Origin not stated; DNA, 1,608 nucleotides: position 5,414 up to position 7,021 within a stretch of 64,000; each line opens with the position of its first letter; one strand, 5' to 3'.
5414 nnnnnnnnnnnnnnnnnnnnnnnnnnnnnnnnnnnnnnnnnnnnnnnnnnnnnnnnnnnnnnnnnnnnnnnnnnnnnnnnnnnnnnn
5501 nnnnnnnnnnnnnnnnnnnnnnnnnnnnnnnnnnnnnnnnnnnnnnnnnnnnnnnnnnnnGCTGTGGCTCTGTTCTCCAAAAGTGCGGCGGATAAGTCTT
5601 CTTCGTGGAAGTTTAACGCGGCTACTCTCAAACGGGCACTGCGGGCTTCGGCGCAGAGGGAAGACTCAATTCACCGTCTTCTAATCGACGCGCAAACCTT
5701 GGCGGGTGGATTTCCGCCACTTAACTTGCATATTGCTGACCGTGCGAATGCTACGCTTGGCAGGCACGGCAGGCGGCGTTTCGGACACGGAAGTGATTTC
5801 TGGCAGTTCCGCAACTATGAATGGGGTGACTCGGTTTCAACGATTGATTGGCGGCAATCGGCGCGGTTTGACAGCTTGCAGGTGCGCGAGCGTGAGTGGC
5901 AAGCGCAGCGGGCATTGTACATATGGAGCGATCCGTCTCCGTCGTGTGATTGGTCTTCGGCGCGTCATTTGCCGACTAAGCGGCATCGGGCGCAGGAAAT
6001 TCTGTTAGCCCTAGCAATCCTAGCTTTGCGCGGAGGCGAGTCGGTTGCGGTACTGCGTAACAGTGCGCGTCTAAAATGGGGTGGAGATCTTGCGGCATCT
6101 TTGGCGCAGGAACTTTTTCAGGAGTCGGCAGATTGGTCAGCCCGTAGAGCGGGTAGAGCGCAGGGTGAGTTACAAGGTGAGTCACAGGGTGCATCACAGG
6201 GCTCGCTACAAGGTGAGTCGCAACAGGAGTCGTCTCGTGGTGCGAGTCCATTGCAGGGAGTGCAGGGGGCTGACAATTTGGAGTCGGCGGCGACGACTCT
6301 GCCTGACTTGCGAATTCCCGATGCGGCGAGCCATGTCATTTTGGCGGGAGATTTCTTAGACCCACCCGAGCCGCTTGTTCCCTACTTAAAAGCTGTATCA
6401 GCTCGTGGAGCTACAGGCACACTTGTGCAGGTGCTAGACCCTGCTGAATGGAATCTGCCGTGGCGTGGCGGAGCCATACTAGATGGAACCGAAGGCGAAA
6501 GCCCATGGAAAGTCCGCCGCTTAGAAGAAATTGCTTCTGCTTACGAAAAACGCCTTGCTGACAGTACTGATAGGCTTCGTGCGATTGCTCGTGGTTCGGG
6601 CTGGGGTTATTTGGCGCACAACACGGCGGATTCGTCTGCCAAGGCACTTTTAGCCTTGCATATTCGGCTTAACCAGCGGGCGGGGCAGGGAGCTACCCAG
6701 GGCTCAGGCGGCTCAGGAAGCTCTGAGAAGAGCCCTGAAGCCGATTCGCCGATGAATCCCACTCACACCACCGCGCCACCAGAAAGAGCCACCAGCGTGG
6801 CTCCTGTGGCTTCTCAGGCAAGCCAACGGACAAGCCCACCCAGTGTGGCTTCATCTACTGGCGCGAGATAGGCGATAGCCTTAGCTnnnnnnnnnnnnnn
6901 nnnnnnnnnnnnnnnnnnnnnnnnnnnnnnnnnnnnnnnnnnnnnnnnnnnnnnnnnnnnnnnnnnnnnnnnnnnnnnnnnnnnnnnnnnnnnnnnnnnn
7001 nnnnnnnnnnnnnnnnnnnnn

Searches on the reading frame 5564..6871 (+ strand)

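Call 16: search_protein_families(library=pfam, proteins=[window:5564-6871:+], max_evalue=0.001)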
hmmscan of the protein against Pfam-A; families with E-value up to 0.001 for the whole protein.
window:5564-6871:+ (435 aa): 1 family
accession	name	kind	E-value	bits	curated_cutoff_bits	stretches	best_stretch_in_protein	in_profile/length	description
PF01882.25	DUF58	-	1.3e-22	80.5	23.4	2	82-167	2-85/216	Protein of unknown function DUF58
